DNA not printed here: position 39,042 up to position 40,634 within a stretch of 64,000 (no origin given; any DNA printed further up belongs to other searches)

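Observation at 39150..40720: Low-GC one-gene island: orphan 430-aa protein with a C-terminal HEPN-type Rx4H motif (candidate ApeA-like or novel defence nuclease)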

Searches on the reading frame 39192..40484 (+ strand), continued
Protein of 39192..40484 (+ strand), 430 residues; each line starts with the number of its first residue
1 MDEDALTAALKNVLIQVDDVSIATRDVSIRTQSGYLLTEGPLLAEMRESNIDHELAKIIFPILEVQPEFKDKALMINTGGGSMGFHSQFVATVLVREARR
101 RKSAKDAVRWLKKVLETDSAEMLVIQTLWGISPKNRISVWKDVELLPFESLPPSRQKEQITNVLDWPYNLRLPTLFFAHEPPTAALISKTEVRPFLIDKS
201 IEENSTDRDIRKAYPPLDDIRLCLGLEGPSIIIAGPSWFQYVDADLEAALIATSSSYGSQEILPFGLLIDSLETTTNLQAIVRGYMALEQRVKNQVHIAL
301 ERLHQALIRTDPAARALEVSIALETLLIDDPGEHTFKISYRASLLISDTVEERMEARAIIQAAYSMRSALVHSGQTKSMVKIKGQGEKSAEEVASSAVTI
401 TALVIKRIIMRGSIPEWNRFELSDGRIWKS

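Call 41: find_encoding_contigs(protein=P0001, flank=10000, max_places=4)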
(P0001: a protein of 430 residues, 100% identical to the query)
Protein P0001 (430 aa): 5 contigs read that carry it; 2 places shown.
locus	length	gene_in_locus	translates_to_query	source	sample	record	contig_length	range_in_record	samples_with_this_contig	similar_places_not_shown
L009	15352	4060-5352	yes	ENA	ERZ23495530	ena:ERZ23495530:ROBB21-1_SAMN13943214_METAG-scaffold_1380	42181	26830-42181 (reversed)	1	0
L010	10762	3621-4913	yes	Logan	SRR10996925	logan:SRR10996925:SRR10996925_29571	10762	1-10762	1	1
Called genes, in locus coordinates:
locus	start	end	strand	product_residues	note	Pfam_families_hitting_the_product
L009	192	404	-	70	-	-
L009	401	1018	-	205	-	PF03264:Cytochrom_NNT, PF14522:Cytochrome_C7 (faint)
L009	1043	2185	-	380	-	PF14522:Cytochrome_C7 (faint), PF09699:Paired_CXXCH_1 (faint), PF13447:Multi-haem_cyto, PF14537:Cytochrom_c3_2 (faint), PF13435:Cytochrome_C554, PF13447:Multi-haem_cyto (weak)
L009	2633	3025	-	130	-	PF05168:HEPN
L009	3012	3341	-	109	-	PF01909:NTP_transf_2, PF18765:Polbeta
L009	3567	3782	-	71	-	-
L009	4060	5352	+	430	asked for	-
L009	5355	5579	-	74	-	-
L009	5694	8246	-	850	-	PF24996:NANM, PF01344:Kelch_1 (faint), PF07646:Kelch_2 (faint), PF13415:Beta-prop_FBX42 (faint), PF13964:Beta-prop_Calicin (weak), PF24981:Beta-prop_ATRN-LZTR1 (weak), PF24996:NANM, PF00474:SSF, +1 more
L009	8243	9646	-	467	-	PF01425:Amidase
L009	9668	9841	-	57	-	-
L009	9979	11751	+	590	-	PF00501:AMP-binding, PF23562:AMP-binding_C_3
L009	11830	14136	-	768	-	PF01738:DLH (faint)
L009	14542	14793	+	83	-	PF02604:PhdYeFM_antitox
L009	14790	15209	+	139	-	PF01850:PIN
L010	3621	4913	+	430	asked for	-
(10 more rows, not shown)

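Call 42: find_encoding_contigs(protein=P0024, flank=8000, max_places=2)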
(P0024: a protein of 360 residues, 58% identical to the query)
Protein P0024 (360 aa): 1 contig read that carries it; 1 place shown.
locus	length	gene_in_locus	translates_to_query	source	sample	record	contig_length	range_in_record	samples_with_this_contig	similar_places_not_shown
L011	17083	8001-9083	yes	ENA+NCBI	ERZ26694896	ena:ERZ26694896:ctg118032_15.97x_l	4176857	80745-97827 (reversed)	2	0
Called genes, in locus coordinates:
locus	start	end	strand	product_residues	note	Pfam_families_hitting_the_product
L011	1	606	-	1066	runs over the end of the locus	PF00580:UvrD-helicase, PF13245:AAA_19, PF13361:UvrD_C, PF13538:UvrD_C_2 (faint), PF12705:PDDEXK_1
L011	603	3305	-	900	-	PF12705:PDDEXK_1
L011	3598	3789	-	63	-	-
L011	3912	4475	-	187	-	-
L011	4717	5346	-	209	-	-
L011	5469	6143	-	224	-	PF13489:Methyltransf_23 (weak), PF00891:Methyltransf_2 (weak), PF13847:Methyltransf_31 (weak), PF08241:Methyltransf_11 (weak), PF08242:Methyltransf_12, PF13649:Methyltransf_25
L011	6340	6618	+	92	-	PF01527:HTH_Tnp_1, PF13384:HTH_23 (weak)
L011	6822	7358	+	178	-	-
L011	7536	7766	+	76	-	PF13683:rve_3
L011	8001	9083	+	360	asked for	-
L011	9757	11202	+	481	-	PF04471:Mrr_cat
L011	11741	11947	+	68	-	PF05015:HigB-like_toxin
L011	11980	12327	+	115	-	PF13560:HTH_31 (weak), PF01381:HTH_3, PF15943:YdaS_toxin (weak)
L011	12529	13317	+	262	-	-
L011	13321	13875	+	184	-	PF08747:BrxB (weak)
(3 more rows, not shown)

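Call 43: find_encoding_contigs(protein=P0043, flank=8000, max_places=2)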
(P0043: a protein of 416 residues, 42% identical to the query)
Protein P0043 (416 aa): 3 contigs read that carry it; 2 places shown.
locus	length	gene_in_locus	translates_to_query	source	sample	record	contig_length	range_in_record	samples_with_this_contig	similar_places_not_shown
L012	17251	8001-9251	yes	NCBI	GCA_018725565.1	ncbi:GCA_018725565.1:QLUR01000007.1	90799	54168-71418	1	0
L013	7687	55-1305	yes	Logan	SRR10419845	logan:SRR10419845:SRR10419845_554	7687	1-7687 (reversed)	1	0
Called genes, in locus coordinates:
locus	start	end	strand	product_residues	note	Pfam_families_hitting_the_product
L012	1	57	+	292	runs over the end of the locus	PF01063:Aminotran_4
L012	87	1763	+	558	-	PF00920:ILVD_EDD_N, PF24877:ILV_EDD_C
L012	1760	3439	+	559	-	PF02776:TPP_enzyme_N, PF00205:TPP_enzyme_M, PF02775:TPP_enzyme_C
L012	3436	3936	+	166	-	PF01842:ACT, PF13291:ACT_4 (weak), PF22629:ACT_AHAS_ss, PF13710:ACT_5, PF10369:ALS_ss_C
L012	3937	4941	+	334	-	PF07991:KARI_N, PF01450:KARI_C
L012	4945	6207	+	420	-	PF00330:Aconitase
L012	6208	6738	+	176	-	PF00694:Aconitase_C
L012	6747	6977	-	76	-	PF04024:PspC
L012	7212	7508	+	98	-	PF01909:NTP_transf_2, PF18765:Polbeta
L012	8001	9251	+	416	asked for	-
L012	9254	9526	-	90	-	-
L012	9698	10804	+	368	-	-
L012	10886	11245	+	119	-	-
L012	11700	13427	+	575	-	PF02463:SMC_N (weak), PF11398:DUF2813, PF13175:AAA_15, PF13476:AAA_23, PF13555:AAA_29 (weak), PF13175:AAA_15, PF13304:AAA_21, PF20469:OLD-like_TOPRIM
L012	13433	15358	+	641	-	PF00580:UvrD-helicase, PF13245:AAA_19, PF01443:Viral_helicase1 (faint), PF13361:UvrD_C, PF13538:UvrD_C_2 (faint)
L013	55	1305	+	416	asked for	-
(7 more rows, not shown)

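Call 75: search_dna_similar(query=window:39192-40481:+, collection=plasmids, mode=protein, max_evalue=0.001, max_rows=40)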
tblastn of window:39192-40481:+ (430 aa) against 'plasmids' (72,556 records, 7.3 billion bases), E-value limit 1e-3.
Records with a match: 3; places in all: 3; records where one place covers at least 80% of the query: 3.
Best place of each record, by identity: <60% 3.
By first word of the organism name: Cupriavidus 2; Burkholderia 1.
By predicted mobility (MOB-suite, as given by PLSDB): non-mobilizable 1; mobilizable 1; conjugative 1.
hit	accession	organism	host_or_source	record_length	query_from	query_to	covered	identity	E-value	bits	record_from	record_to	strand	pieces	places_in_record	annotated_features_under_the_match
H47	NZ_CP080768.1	Cupriavidus pinatubonensis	genomic assembly,soil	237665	74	422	81%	27.1%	1e-25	117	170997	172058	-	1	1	HEPN domain-containing protein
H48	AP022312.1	Burkholderia sp. SFA1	-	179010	74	421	81%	27.1%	2e-22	107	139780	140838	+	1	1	hypothetical protein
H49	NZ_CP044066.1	Cupriavidus pauculus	Homo sapiens,clinical isolate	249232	3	374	87%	22.9%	6e-9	66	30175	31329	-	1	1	HEPN domain-containing protein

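Call 76: search_dna_similar(query=window:39192-40481:+, collection=phages, mode=protein, max_evalue=0.01, max_rows=20)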
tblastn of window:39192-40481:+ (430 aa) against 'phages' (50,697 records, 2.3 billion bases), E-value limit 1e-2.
No match.

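Call 77: get_annotated_region(hit=H47, flank=9000)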
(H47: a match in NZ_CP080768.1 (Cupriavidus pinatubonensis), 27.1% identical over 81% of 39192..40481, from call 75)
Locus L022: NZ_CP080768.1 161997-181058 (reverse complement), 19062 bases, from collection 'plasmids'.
description: Cupriavidus pinatubonensis strain HN-2 plasmid p1, complete sequence
organism: Cupriavidus pinatubonensis (NCBI taxid 248026)
taxonomy: Bacteria; Pseudomonadota; Betaproteobacteria; Burkholderiales; Burkholderiaceae; Cupriavidus; Cupriavidus pinatubonensis
host: -; source: genomic assembly,soil; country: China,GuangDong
typing (MOB-suite, as given by PLSDB): non-mobilizable
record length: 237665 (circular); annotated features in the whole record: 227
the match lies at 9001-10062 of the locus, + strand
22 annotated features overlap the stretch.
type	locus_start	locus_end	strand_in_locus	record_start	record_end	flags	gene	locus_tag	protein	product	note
CDS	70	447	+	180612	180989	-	-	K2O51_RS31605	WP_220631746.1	hypothetical protein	-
CDS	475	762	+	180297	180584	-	-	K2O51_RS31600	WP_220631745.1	hypothetical protein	-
CDS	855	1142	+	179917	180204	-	-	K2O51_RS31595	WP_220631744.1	hypothetical protein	-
CDS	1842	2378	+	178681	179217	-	-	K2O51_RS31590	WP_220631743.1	zinc ribbon domain-containing protein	-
CDS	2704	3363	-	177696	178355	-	-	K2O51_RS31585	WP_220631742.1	carbonic anhydrase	-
CDS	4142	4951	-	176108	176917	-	-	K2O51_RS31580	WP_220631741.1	hypothetical protein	-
CDS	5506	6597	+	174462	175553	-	-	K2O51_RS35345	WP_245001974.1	HNH endonuclease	-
CDS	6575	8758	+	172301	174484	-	-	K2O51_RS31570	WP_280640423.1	phage integrase family protein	-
CDS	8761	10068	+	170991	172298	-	-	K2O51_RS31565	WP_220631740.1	HEPN domain-containing protein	-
CDS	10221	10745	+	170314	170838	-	-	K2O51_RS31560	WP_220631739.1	hypothetical protein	-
CDS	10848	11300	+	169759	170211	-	-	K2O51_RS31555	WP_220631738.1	C2H2-type zinc finger protein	-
CDS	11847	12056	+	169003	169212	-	-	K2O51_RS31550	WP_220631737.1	hypothetical protein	-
CDS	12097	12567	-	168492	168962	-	-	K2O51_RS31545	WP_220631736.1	3'-5' exoribonuclease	-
CDS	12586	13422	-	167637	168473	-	-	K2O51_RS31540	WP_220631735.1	HipA domain-containing protein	-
CDS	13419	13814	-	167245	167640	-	-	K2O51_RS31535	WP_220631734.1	HipA N-terminal domain-containing protein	-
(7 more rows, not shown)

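Call 78: get_annotated_region(hit=H49, flank=9000)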
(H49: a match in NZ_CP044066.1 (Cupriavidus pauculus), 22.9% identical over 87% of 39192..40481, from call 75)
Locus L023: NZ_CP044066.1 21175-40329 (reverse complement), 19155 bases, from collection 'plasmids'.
description: Cupriavidus pauculus strain FDAARGOS_664 plasmid unnamed1, complete sequence
organism: Cupriavidus pauculus (NCBI taxid 82633)
taxonomy: Bacteria; Pseudomonadota; Betaproteobacteria; Burkholderiales; Burkholderiaceae; Cupriavidus; Cupriavidus pauculus
host: -; source: Homo sapiens,clinical isolate; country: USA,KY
typing (MOB-suite, as given by PLSDB): conjugative; relaxase MOBH; mating-pair formation MPF_F
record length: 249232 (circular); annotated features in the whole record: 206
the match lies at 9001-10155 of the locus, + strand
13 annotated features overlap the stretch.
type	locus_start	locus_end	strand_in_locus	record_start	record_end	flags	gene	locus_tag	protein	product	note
CDS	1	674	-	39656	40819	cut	-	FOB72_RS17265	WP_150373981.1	Wadjet anti-phage system protein JetD domain-containing protein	-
CDS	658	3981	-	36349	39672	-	-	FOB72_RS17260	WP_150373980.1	SbcC/MukB-like Walker B domain-containing protein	-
CDS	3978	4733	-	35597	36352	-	-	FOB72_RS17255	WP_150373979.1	DUF4194 domain-containing protein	-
CDS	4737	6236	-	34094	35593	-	-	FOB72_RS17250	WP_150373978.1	DUF3375 domain-containing protein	-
CDS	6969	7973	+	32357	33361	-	-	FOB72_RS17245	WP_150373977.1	putative phage abortive infection protein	-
CDS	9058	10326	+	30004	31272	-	-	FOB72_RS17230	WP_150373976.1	HEPN domain-containing protein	-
CDS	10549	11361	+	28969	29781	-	-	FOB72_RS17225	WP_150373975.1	hypothetical protein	-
CDS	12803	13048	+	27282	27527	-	-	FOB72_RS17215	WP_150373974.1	hypothetical protein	-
CDS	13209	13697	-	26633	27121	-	-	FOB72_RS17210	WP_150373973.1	hypothetical protein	-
CDS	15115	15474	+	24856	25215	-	-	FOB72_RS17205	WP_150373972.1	hypothetical protein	-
CDS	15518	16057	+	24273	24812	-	-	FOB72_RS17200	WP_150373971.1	hypothetical protein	-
CDS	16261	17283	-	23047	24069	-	-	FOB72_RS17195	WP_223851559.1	site-specific integrase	GO:0015074 - DNA integration [Evidence IEA]; GO:0006310 - DNA recombination [Evidence IEA]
CDS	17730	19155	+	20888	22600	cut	-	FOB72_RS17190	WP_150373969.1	phage integrase family protein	-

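Call 79: get_annotated_region(hit=H48, flank=9000)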
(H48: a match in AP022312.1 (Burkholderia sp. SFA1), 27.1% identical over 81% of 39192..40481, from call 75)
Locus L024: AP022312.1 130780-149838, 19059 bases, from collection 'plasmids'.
description: Burkholderia sp. SFA1 plasmid BSFA1_p5 DNA, complete genome
organism: Burkholderia sp. SFA1 (NCBI taxid 341178)
taxonomy: Bacteria; Pseudomonadota; Betaproteobacteria; Burkholderiales; Burkholderiaceae; Burkholderia; Burkholderia sp. SFA1
host: -; source: -; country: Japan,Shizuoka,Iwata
typing (MOB-suite, as given by PLSDB): mobilizable; relaxase MOBH
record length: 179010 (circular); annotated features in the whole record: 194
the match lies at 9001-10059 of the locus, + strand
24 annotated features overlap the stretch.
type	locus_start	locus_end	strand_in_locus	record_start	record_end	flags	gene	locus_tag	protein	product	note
CDS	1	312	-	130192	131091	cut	-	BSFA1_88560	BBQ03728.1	non-homologous end joining protein Ku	-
CDS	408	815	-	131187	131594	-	-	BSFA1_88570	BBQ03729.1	hypothetical protein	-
CDS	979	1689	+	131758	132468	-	-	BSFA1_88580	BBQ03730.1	DUF159 family protein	-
CDS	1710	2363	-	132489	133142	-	-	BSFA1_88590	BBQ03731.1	hypothetical protein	-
CDS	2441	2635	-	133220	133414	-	-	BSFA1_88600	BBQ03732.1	hypothetical protein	-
CDS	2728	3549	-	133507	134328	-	-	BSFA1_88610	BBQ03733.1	hypothetical protein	-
CDS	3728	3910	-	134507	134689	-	-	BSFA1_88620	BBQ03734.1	hypothetical protein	-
CDS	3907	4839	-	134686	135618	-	-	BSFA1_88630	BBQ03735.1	hypothetical protein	-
CDS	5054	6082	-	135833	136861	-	-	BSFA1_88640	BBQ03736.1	hypothetical protein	-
CDS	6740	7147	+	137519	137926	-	-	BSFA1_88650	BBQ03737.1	hypothetical protein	-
CDS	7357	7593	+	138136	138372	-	-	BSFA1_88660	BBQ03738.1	hypothetical protein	-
CDS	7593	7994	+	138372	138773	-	vapC_4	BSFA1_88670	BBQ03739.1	ribonuclease VapC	-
CDS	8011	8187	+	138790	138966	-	-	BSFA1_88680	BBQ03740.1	hypothetical protein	-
CDS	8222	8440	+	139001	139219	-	-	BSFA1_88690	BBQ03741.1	hypothetical protein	-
CDS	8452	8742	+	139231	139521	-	-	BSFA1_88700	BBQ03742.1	hypothetical protein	-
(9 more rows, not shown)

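Call 83: find_related_loci(query=A1, collection=genome_contigs, flank=8000)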
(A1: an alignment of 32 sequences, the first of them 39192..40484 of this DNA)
Query A1 (430 aa) in genome_contigs; peptide patterns used: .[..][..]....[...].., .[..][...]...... (x = any residue, [..] = any of these).
57 stretches matched a pattern; 6 encode a relative of the query (tblastn E <= 1e-3); 6 distinct loci.
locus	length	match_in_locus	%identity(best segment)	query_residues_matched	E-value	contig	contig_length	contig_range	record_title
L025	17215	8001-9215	43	1-425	2e-98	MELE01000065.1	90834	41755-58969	MAG: Acidobacteria bacterium RIFCSPLOWO2_12_FULL_67_14b rifcsplowo2_12_scaffold_177, whole genome shotgun sequence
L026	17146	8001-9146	42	45-424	2e-88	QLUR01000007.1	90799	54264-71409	MAG: Bacillota bacterium isolate HKB214 DDT21_7, whole genome shotgun sequence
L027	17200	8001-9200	39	1-423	2e-82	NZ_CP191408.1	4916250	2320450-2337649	Microcystis ichthyoblabe FBCC-A1114 chromosome, complete genome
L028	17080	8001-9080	33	48-417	3e-55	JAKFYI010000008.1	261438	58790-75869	MAG: Hyphomicrobiales bacterium isolate ND5_Bin_55_1 ND5_0000011, whole genome shotgun sequence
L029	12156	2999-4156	32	41-423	5e-46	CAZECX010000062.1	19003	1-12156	MAG TPA_asm: uncultured Nitrospina sp. isolate binchicken_co46_167 genome assembly, contig: NODE_5290_length_19003_cov_6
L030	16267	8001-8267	35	288-376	3e-7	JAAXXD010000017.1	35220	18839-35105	MAG: Chlorobaculum sp. isolate W9_Combined_metabat2_063 W9_Combined_metabat2_063_NODE_668, whole genome shotgun sequence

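Call 84: find_related_loci(query=A1, collection=viral_contigs, flank=8000)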
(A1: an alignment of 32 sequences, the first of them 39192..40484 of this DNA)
Query A1 (430 aa) in viral_contigs; peptide patterns used: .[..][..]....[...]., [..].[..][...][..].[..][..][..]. (x = any residue, [..] = any of these).
17 stretches matched a pattern, but none encodes a relative of the query by tblastn (E <= 1e-3).

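Call 87: search_protein_families(library=pfam, alignment_id=A6, max_evalue=0.00001)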
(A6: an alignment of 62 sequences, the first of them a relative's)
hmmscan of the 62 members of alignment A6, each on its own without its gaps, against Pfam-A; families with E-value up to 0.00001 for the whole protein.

A. member 1, L025:301-657:+ (119 aa): 0 families

B. families by the number of members that match (of 62 scanned): 39 families (the first 25 are shown)
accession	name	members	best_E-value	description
PF01381.28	HTH_3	2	3.6e-13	Helix-turn-helix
PF00027.35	cNMP_binding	2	1e-12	Cyclic nucleotide-binding domain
PF13847.12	Methyltransf_31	2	2.2e-10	Methyltransferase domain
PF05683.17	Fumerase_C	1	2.4e-83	Fumarase C-terminus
PF05681.19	Fumerase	1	5.8e-76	Fumarate hydratase (Fumerase)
PF00291.31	PALP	1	1.4e-71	Pyridoxal-phosphate dependent enzyme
PF18766.7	SWI2_SNF2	1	3.2e-70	SWI2/SNF2 ATPase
PF01610.23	DDE_Tnp_ISL3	1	1.1e-67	Transposase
PF01148.25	CTP_transf_1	1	6.1e-64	Cytidylyltransferase family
PF07992.20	Pyr_redox_2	1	1.9e-61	Pyridine nucleotide-disulphide oxidoreductase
PF12263.13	DUF3611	1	2.2e-58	Protein of unknown function (DUF3611)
PF06574.18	FAD_syn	1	1.8e-49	FAD synthetase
PF04313.20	HSDR_N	1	6.1e-48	Type I restriction enzyme R protein N terminus (HSDR_N)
PF03706.18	LPG_synthase_TM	1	2.2e-42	Lysylphosphatidylglycerol synthase TM region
PF01687.23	Flavokinase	1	2.9e-42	Riboflavin kinase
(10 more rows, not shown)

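Call 95: fold_search(model_id=the predicted structure, library=viral)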
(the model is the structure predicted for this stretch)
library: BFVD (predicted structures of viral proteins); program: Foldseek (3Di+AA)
matches with E <= 10: 183; with E <= 0.001: 0
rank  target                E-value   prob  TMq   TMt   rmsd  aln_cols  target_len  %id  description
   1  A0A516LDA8            6.4e-02  0.13  0.13  0.11  31.1       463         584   10  (no name in the UniProt tables at hand)
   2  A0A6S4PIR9            1.7e-01  0.07  0.10  0.07  30.0       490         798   12  Uncharacterized protein [uncultured phage_MedDCM-OCT-S31-C1]
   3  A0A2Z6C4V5            3.7e-01  0.05  0.11  0.05  27.2       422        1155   13  (no name in the UniProt tables at hand)
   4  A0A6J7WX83            3.9e-01  0.02  0.08  0.06  32.7       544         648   11  Uncharacterized protein [uncultured Caudovirales phage]
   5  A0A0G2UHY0            5.4e-01  0.12  0.11  0.16  10.3       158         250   16  Membrane protein US20 [Mandrillus leucophaeus cytomegalovirus]
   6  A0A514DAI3            6.3e-01  0.06  0.12  0.08  22.2       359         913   12  (no name in the UniProt tables at hand)
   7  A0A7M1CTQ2            7.2e-01  0.07  0.10  0.13  16.5       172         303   12  (no name in the UniProt tables at hand)
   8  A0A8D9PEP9            8.7e-01  0.02  0.08  0.09  29.9       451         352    8  Uncharacterized protein [Bacteriophage sp.]
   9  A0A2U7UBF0            9.2e-01  0.02  0.10  0.08  22.7       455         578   11  Uncharacterized protein [Pandoravirus neocaledonia]
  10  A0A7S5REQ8            9.6e-01  0.09  0.10  0.14  13.0       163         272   13  (no name in the UniProt tables at hand)
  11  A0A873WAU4            1.1e+00  0.02  0.09  0.09  22.7       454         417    8  (no name in the UniProt tables at hand)
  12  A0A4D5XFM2            1.3e+00  0.10  0.13  0.24  13.6       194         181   12  Uncharacterized protein [Pithovirus LCDPAC01]
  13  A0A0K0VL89            1.4e+00  0.02  0.09  0.06  25.6       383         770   11  Wsv260-like protein [Metopaulias depressus WSSV-like virus]
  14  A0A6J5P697            1.4e+00  0.02  0.10  0.07  26.0       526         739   10  Peptidase M23 [uncultured Caudovirales phage]
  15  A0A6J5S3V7            1.5e+00  0.23  0.14  0.32   7.8       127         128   11  Uncharacterized protein [uncultured Caudovirales phage]
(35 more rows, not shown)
